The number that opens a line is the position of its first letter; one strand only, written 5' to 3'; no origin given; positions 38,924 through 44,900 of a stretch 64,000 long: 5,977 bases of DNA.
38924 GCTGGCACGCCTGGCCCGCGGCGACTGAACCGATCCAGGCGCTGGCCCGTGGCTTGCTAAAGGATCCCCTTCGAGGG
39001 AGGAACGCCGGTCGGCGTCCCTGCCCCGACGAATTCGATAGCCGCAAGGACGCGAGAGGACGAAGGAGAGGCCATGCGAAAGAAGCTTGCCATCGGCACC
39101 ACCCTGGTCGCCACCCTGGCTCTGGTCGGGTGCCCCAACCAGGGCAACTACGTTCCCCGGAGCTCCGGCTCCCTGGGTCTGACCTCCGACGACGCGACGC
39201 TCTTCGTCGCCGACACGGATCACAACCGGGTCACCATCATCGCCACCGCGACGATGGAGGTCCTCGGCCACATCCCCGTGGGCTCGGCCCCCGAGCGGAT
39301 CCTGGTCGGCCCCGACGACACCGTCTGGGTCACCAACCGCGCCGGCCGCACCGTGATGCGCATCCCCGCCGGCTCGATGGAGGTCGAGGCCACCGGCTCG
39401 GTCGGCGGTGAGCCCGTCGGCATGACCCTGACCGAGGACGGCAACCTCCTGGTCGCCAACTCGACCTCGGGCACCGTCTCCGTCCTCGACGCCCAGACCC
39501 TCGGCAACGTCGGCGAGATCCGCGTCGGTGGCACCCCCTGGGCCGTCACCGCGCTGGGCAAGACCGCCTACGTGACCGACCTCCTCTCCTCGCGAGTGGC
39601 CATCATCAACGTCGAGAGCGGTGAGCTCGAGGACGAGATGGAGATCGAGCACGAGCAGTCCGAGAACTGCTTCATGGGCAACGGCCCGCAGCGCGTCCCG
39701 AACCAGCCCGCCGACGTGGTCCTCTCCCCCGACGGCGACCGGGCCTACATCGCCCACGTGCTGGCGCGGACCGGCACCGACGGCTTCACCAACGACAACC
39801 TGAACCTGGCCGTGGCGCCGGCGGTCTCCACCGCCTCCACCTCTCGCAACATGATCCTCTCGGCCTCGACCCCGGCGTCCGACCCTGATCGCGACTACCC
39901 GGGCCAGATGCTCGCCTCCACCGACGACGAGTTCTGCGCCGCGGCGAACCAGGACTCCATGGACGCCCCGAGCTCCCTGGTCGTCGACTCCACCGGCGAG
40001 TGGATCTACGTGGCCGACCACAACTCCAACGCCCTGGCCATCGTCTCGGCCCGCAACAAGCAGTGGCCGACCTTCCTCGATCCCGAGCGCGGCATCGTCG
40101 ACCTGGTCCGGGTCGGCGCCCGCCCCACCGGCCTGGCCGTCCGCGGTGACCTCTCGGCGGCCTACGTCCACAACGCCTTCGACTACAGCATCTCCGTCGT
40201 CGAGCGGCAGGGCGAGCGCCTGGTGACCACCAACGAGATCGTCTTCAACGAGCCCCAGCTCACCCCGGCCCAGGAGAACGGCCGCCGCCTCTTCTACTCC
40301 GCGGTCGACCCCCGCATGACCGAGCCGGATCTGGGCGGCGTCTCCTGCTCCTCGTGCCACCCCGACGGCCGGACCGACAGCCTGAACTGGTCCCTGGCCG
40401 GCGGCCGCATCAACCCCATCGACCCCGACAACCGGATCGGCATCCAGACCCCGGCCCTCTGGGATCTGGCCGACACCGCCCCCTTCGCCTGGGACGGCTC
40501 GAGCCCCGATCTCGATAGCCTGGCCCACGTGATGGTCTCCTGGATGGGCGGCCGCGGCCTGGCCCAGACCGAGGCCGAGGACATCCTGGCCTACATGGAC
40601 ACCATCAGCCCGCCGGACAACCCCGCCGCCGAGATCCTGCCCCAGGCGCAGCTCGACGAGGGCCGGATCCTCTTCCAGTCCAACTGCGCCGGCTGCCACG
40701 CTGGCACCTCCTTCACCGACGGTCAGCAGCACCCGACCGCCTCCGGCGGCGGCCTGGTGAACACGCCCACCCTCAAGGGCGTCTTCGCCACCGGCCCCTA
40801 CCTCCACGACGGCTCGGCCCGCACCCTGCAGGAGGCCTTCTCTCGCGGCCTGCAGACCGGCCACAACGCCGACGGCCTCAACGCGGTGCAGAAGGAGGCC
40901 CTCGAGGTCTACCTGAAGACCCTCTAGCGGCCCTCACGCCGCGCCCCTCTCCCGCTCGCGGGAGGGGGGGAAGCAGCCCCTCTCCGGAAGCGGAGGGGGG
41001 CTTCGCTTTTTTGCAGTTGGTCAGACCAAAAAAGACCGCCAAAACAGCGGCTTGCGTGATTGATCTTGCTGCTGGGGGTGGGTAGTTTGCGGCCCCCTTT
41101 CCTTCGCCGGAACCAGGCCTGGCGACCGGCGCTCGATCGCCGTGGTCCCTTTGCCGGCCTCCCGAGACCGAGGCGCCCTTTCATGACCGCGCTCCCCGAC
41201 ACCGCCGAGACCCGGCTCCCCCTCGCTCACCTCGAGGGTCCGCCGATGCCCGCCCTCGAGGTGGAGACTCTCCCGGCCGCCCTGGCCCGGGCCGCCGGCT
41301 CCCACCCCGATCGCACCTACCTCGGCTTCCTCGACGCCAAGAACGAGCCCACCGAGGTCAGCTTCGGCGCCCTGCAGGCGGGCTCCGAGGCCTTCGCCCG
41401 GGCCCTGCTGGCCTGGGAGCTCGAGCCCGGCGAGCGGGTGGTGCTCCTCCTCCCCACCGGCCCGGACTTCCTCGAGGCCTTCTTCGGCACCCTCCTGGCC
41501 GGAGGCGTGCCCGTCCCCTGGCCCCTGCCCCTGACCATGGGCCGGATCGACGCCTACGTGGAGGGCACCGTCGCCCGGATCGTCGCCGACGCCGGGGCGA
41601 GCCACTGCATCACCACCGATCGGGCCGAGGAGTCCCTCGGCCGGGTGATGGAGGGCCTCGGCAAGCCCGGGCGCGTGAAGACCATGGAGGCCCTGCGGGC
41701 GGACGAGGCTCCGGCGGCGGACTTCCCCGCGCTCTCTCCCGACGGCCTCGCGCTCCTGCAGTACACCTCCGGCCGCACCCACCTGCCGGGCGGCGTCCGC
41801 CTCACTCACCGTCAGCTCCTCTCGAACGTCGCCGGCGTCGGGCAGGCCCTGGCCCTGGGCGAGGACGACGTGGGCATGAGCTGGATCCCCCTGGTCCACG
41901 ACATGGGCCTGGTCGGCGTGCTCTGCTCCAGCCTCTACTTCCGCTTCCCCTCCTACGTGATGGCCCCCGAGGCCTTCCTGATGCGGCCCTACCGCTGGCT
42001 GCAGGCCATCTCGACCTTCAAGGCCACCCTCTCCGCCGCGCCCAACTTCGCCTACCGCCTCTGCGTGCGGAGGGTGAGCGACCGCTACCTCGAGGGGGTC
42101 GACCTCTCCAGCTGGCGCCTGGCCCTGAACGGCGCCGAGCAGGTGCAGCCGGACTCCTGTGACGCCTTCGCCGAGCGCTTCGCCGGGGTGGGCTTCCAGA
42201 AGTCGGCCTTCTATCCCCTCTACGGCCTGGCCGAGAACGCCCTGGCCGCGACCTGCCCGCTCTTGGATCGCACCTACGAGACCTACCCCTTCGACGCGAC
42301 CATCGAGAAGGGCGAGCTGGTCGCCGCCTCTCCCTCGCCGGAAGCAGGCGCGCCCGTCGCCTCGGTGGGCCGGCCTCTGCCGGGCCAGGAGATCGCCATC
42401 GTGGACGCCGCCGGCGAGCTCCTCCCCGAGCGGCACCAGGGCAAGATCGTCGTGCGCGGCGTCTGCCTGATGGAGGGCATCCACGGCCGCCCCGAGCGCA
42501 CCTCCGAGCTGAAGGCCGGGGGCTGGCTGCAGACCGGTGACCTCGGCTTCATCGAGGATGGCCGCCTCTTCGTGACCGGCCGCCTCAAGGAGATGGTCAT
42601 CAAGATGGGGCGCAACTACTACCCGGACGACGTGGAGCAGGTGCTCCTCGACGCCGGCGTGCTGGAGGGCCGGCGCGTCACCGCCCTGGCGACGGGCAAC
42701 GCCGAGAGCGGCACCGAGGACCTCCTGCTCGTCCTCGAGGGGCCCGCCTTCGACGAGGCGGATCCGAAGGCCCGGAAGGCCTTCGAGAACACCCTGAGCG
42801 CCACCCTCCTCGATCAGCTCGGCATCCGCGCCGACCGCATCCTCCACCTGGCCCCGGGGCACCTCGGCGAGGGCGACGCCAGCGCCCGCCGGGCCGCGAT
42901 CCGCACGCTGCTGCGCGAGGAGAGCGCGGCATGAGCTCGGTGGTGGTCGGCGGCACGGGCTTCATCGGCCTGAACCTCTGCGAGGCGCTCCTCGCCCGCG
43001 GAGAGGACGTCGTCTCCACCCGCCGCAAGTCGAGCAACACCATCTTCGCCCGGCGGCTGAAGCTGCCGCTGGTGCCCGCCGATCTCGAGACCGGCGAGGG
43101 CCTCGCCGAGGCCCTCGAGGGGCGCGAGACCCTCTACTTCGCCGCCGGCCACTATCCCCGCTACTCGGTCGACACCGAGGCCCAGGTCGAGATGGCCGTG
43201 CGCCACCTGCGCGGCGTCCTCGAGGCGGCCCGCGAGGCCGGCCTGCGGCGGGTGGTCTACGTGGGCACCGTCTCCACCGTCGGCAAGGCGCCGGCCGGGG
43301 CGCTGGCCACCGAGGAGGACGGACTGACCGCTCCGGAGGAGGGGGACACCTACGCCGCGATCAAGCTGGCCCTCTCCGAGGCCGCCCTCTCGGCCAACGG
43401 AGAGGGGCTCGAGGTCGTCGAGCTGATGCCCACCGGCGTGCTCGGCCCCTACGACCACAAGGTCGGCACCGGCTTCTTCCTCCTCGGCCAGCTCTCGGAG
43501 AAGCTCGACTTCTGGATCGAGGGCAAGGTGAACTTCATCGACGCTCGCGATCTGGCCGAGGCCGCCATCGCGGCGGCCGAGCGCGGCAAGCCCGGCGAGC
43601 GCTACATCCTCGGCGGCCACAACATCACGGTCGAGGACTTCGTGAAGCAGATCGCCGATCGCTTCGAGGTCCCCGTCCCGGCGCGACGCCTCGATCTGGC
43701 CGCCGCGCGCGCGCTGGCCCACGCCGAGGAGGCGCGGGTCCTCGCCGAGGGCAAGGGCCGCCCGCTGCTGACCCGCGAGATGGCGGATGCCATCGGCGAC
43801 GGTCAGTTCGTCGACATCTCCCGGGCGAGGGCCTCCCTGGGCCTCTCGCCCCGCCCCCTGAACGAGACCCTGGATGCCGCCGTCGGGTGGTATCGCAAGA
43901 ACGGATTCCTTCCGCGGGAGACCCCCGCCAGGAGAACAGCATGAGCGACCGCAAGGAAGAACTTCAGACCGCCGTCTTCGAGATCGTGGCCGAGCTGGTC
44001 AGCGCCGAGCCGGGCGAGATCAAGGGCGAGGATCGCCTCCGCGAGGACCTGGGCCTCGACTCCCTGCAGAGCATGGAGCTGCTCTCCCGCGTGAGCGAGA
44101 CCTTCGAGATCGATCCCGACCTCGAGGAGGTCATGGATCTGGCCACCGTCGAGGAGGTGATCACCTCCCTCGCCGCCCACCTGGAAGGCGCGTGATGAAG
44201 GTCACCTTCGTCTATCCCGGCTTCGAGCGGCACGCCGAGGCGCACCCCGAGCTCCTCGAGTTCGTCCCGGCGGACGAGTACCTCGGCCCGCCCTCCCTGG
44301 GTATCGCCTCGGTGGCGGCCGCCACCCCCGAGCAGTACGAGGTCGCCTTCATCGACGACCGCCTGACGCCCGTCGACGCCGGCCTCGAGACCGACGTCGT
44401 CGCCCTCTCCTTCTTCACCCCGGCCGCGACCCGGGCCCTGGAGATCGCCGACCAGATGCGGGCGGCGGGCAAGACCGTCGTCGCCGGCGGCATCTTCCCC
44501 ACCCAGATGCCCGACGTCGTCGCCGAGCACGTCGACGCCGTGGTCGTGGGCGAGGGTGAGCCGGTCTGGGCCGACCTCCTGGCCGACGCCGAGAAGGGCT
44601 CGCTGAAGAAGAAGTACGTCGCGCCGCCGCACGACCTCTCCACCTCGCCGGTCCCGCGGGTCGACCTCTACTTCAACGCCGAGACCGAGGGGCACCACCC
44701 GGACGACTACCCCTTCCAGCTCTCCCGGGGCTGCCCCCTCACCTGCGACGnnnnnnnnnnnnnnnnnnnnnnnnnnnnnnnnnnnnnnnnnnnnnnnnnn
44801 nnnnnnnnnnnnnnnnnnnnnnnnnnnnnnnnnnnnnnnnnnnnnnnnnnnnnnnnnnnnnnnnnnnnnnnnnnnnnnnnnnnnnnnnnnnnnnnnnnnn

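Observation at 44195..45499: Cobalamin-dependent radical SAM enzyme embedded between an ACP and an acyl dehydrogenase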

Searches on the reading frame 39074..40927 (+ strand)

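Call 6: search_protein_families(library=pfam, proteins=[window:39074-40927:+], max_evalue=0.01)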
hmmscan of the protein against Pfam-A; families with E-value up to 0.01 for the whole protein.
window:39074-40927:+ (617 aa): 9 families
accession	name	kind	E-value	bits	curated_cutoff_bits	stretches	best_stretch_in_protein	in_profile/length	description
PF24684.1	Vgb_lyase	-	2e-09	37.1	50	1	31-197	97-266/290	Virginiamycin B lyase family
PF03150.19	CCP_MauG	-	5.9e-09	37.2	25.6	1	403-485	7-79/149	Di-haem cytochrome c peroxidase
PF01436.27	NHL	-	7.4e-08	32.5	20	0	113-137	3-27/28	NHL repeat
PF10282.15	Lactonase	-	6.4e-07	29.3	21.7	0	161-295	201-312/344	Lactonase, 7-bladed beta-propeller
PF00034.26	Cytochrom_C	-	1.1e-06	30.2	21.3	1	528-615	2-87/90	Cytochrome c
PF21419.2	RoxA-like_Cyt-c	-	1.3e-06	28.2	26.7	1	564-587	4-27/39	RoxA-like, cytochrome c-like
PF13442.11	Cytochrome_CBB3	-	0.00025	21.7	27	1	525-554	1-25/68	Cytochrome C oxidase, cbb3-type, subunit III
PF14495.11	Cytochrom_C550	-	0.0005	20.2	27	0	519-546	18-45/136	Cytochrome c-550 domain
PF08450.18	SGL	-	0.0055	16.8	26.3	0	34-167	139-242/246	SMP-30/Gluconolactonase/LRE-like region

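Call 7: search_protein_families(library=ncbifam, proteins=[window:39074-40927:+], max_evalue=0.001)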
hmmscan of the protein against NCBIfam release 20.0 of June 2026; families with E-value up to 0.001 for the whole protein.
window:39074-40927:+ (617 aa): 16 families
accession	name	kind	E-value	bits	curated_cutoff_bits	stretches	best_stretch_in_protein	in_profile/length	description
TIGR03866.1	PQQ_ABC_repeats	subfamily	3.9e-22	78.7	287.3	2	83-191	12-123/310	PQQ-dependent catabolism-associated beta-propeller protein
TIGR02276.1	beta_rpt_yvtn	repeat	2.4e-21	75.4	27.85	2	123-159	4-40/42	beta-propeller repeat protein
NF052340.1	hydrazine_beta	equivalog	5.4e-14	52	560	2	35-123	39-128/372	hydrazine synthase subunit beta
NF052342.1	hydrazine_BC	exception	5.7e-12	44.6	1250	1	36-168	46-185/690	hydrazine synthase subunit beta-gamma fusion subunit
NF048007.1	MmpL3Stblzr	equivalog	4e-10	39.4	600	1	111-181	47-119/366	MmpL3/TtfA transport complex stabilizer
NF040606.1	CytoC_perox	subfamily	1.3e-09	37.8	150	1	566-589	430-453/524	di-heme-cytochrome C peroxidase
NF052280.1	7_blade_YncE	equivalog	3e-09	36.2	400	1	36-127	223-314/338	7-bladed beta-propeller protein YncE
TIGR04039.1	MXAN_0977_Heme2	hypoth_equivalog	5e-09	35.7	362.85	0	560-598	243-281/336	MbnH family di-heme enzyme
TIGR03791.1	TTQ_mauG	equivalog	2.3e-08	33.6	443.85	0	403-486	9-82/291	tryptophan tryptophylquinone biosynthesis enzyme MauG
NF052460.1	L-NosZ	equivalog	1.3e-07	30.5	700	1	37-227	51-233/480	clade III lactonase-type nitrous-oxide reductase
TIGR03981.2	SAM_quin_mod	hypoth_equivalog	2.9e-07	29.7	340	0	450-485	321-356/411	His-Xaa-Ser system-associated MauG-like protein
NF038015.2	AztD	exception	1.5e-05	24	400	0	160-194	313-347/356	zinc metallochaperone AztD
NF052341.1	hydrazine_gamma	equivalog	4.4e-05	22.6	625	1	563-591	282-310/339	hydrazine synthase subunit gamma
TIGR03045.1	PS_II_C550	equivalog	0.00019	21.1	177.75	0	499-545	23-69/159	photosystem II cytochrome c-550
NF051462.1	RoxC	equivalog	0.0004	18.7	900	0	564-587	655-678/812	putative rubber dioxygenase RoxC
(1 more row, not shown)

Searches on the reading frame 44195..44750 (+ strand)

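Call 53: search_solved_structures(query=window:44195-44750:+, max_evalue=10, show_alignments=5)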
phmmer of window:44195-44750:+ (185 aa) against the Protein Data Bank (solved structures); distinct sequences matched with E-value up to 10: 3.
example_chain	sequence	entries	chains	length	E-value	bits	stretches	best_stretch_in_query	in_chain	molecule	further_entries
6hwm_A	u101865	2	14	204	0.5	13.7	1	58-141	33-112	ATP-dependent Clp protease proteolytic subunit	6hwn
7kdx_A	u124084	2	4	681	0.59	13.5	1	42-131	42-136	Methyltransferase TokK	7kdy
2p35_A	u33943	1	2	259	0.95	12.8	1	95-160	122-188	Trans-aconitate 2-methyltransferase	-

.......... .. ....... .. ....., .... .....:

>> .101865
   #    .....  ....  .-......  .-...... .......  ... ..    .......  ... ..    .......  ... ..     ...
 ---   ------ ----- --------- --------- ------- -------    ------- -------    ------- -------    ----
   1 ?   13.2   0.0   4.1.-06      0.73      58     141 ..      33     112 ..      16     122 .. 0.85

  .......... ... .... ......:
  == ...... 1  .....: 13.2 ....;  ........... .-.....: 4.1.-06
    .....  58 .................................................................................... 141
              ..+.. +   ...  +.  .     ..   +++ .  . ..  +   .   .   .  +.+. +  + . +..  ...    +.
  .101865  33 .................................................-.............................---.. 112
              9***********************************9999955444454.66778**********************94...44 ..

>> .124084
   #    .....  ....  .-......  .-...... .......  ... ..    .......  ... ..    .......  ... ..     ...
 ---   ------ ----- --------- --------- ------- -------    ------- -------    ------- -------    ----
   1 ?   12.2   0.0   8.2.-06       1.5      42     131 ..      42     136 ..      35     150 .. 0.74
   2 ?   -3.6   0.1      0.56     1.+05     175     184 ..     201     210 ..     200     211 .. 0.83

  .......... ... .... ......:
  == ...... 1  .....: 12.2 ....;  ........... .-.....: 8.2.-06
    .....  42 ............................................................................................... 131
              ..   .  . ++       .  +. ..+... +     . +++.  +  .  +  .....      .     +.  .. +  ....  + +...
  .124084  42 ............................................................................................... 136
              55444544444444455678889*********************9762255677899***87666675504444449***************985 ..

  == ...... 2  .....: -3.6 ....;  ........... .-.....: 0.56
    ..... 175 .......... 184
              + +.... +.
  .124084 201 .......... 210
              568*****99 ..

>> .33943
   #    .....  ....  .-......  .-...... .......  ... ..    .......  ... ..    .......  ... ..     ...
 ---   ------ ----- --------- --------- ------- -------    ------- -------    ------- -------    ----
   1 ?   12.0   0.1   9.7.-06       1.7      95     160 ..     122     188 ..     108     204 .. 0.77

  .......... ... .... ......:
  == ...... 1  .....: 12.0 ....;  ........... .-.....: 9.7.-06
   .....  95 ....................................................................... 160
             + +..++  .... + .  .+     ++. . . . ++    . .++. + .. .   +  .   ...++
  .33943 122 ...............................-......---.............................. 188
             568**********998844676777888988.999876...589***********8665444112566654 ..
